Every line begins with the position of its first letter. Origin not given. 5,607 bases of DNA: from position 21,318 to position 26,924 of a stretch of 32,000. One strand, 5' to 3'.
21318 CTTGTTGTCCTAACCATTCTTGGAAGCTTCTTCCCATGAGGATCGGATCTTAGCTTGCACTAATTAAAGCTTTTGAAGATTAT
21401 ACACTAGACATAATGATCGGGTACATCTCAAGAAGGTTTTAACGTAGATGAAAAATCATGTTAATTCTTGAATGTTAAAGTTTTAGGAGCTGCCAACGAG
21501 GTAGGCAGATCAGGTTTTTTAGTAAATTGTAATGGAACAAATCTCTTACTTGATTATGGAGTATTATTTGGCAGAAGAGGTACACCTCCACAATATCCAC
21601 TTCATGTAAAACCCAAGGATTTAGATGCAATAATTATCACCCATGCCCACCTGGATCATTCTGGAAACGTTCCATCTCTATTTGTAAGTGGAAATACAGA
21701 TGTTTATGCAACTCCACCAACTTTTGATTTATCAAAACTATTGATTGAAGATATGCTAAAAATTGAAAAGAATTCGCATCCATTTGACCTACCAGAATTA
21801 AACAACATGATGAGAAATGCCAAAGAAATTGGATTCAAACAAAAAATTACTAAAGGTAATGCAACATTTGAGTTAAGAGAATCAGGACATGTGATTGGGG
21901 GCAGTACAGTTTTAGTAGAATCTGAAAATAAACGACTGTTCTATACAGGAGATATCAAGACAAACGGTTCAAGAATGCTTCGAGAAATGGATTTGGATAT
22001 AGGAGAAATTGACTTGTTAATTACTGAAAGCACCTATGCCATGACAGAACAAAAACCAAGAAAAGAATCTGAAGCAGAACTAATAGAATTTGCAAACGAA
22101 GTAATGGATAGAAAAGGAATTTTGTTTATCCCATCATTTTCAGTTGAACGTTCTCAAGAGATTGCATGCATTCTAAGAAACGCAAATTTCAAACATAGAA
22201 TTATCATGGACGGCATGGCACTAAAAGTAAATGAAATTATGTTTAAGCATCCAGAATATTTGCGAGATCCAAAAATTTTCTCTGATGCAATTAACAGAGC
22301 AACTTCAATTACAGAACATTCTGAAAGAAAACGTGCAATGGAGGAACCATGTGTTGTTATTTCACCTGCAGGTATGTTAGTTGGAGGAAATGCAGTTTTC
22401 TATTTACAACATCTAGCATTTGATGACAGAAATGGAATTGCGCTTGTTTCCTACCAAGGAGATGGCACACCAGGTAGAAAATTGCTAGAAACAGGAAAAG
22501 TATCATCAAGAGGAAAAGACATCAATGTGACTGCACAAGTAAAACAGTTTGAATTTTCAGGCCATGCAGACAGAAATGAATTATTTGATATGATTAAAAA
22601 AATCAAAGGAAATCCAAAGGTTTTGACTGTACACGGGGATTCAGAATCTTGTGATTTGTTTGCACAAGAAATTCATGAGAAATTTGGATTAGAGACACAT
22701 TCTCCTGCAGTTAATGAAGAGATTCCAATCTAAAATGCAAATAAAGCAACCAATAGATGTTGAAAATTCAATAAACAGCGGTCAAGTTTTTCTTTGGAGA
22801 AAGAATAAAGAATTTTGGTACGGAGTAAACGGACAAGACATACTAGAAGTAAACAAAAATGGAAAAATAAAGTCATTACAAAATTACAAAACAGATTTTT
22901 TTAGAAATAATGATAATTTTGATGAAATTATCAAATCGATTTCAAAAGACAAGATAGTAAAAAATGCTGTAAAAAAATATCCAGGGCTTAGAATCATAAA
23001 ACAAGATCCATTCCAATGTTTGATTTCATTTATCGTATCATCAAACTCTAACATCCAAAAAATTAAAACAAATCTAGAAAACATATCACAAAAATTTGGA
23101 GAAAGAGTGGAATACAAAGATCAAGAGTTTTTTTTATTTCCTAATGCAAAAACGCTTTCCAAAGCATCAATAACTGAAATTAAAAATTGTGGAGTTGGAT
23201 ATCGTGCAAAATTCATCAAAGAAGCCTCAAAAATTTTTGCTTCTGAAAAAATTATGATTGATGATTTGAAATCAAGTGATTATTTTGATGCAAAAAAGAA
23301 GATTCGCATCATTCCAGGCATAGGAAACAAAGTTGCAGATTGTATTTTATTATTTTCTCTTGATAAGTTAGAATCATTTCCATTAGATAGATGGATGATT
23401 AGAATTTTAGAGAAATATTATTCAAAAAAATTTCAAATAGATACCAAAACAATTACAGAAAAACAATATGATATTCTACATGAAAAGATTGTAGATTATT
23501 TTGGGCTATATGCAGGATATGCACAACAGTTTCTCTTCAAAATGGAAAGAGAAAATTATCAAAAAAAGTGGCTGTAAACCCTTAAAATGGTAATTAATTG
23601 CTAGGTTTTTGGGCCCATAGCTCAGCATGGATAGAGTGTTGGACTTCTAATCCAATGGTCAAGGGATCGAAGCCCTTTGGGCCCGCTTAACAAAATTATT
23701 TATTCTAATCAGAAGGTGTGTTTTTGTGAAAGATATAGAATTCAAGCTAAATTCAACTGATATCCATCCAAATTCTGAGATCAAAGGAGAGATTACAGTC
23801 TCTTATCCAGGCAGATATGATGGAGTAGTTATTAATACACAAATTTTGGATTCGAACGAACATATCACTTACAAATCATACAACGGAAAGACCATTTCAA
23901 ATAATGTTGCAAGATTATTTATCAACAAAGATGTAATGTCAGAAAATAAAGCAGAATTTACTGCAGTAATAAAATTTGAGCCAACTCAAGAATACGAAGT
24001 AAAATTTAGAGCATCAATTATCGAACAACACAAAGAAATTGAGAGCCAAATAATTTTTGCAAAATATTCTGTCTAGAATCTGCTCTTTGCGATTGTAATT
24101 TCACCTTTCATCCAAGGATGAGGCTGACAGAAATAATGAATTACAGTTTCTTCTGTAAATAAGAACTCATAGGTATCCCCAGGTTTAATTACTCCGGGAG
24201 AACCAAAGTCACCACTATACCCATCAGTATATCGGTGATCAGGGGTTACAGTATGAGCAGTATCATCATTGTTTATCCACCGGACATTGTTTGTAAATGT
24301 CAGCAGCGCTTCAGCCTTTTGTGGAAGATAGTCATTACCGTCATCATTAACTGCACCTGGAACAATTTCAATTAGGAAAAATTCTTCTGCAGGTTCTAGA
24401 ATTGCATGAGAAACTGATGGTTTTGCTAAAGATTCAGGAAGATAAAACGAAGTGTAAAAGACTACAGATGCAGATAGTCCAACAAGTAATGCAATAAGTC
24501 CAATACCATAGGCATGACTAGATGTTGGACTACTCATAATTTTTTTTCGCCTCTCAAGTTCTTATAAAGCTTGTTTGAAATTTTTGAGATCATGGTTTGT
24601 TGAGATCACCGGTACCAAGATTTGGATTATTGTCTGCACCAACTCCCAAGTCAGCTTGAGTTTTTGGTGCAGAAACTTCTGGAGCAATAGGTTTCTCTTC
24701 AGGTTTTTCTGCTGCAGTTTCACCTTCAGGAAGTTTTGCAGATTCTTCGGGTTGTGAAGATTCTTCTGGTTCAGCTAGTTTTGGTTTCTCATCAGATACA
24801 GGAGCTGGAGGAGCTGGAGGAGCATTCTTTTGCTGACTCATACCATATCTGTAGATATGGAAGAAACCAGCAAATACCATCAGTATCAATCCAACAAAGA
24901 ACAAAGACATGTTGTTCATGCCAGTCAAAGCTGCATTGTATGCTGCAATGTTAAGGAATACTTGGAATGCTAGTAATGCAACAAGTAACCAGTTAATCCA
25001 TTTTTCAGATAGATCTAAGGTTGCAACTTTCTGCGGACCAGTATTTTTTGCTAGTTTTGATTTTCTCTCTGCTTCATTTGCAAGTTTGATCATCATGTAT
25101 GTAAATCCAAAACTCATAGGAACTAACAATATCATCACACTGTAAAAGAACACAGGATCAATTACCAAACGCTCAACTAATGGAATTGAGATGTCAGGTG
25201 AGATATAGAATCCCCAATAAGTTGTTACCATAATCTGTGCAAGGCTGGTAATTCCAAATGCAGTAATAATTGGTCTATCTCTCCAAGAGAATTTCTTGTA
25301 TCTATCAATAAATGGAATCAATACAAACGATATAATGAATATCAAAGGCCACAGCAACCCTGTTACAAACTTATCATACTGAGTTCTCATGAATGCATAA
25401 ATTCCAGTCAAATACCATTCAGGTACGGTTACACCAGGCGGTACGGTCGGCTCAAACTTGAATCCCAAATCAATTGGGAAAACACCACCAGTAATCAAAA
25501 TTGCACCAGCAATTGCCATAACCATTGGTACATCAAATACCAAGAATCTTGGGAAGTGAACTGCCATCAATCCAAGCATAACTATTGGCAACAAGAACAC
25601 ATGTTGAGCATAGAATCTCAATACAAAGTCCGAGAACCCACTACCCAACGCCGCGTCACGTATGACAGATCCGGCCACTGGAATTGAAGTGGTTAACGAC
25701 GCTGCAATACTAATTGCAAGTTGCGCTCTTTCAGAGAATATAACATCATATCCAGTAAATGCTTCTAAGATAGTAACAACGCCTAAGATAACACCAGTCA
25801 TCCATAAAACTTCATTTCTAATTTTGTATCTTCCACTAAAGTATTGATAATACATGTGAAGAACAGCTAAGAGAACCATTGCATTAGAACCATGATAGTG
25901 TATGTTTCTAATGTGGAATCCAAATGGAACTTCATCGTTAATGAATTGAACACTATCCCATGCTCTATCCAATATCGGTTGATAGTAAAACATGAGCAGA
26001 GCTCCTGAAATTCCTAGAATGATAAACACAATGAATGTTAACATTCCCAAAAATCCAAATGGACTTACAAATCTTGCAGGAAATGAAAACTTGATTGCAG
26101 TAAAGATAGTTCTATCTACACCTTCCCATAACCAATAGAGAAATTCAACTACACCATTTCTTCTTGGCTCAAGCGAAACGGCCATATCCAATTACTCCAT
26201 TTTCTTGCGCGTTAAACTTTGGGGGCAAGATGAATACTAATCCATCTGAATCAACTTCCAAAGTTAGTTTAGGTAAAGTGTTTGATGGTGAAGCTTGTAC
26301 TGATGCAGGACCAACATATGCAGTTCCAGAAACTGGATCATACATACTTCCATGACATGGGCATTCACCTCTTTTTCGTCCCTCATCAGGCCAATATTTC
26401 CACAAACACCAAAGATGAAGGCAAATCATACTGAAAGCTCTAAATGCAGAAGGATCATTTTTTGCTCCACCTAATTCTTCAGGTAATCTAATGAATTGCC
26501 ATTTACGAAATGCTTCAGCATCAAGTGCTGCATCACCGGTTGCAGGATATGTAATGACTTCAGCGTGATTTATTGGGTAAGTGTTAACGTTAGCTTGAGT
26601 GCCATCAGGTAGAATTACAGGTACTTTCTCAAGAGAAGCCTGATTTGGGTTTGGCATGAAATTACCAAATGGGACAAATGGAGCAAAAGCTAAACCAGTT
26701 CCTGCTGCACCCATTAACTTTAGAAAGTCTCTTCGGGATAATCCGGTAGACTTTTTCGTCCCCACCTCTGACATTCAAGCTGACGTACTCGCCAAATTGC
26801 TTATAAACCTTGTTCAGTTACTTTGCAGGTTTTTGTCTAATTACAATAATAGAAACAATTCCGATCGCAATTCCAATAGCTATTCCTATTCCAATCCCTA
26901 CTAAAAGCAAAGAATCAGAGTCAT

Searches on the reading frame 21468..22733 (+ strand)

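Call 39: search_protein_families(library=pfam, proteins=[window:21468-22733:+])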
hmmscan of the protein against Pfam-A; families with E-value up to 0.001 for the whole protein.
window:21468-22733:+ (421 aa): 7 families
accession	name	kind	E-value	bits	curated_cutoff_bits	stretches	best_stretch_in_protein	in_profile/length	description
PF07521.17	RMMBL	-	1.2e-17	64.1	21.6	1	351-413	1-63/63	Zn-dependent metallo-hydrolase RNA specificity domain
PF10996.14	Beta-Casp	-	3.8e-17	63.4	27.7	1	230-339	2-120/120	Beta-Casp domain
PF12706.13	Lactamase_B_2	-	1.3e-09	38.4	27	1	36-192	11-168/200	Beta-lactamase superfamily domain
PF00753.33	Lactamase_B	-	1.8e-09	38.2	22.7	1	43-165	35-152/196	Metallo-beta-lactamase superfamily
PF16661.11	Lactamase_B_6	-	2.6e-09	37.2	27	1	21-176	4-175/193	Metallo-beta-lactamase superfamily domain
PF13483.12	Lactamase_B_3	-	5.6e-05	23.6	24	1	12-166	5-114/160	Beta-lactamase superfamily domain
PF23023.1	Anti-Pycsar_Apyc1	-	5.6e-05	23.2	50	1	17-71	23-73/250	Anti-Pycsar protein Apyc1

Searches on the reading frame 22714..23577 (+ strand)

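Call 39: search_protein_families(library=pfam, proteins=[window:22714-23577:+])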
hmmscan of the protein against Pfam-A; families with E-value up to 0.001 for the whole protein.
window:22714-23577:+ (287 aa): 2 families
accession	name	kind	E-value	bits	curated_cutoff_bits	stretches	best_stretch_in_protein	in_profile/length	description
PF07934.18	OGG_N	-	3.7e-10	40.5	23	1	13-103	8-115/115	8-oxoguanine DNA glycosylase, N-terminal domain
PF00730.31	HhH-GPD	-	2.2e-09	38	26.2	1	104-250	1-100/108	HhH-GPD superfamily base excision DNA repair protein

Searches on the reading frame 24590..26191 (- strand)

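Call 39: search_protein_families(library=pfam, proteins=[window:24590-26191:-])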
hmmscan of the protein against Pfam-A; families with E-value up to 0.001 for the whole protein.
window:24590-26191:- (533 aa): 4 families
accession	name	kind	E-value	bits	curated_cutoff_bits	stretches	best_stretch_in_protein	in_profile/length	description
PF00033.24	Cytochrome_B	-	6.2e-29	101.6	27.2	1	45-213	13-182/189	Cytochrome b/b6/petB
PF13631.11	Cytochrom_B_N_2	-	6.3e-24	85.3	27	1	104-213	2-113/169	Cytochrome b(N-terminal)/b6/petB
PF00032.22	Cytochrom_B_C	-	2.4e-08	34.6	20.7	1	248-329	4-84/102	Cytochrome b(C-terminal)/b6/petD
PF14358.11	DUF4405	-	8.1e-05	23.5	26.7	1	48-115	2-64/66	Domain of unknown function (DUF4405)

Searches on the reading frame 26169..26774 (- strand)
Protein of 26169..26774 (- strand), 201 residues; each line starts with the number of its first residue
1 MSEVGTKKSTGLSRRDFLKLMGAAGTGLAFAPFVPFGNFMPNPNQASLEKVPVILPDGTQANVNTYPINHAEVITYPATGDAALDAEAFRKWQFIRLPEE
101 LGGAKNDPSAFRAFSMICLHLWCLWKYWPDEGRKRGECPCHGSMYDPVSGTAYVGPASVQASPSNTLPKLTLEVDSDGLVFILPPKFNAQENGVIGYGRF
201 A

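Call 39: search_protein_families(library=pfam, proteins=[window:26169-26774:-])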
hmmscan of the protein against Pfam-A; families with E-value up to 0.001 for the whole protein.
window:26169-26774:- (201 aa): 2 families
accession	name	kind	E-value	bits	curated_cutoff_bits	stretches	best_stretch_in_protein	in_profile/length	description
PF00355.32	Rieske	-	0.00024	21.4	20.3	1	110-159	35-82/88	Rieske [2Fe-2S] domain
PF10518.14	TAT_signal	-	0.00034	20.9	22.7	1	12-31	2-21/21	TAT (twin-arginine translocation) pathway signal sequence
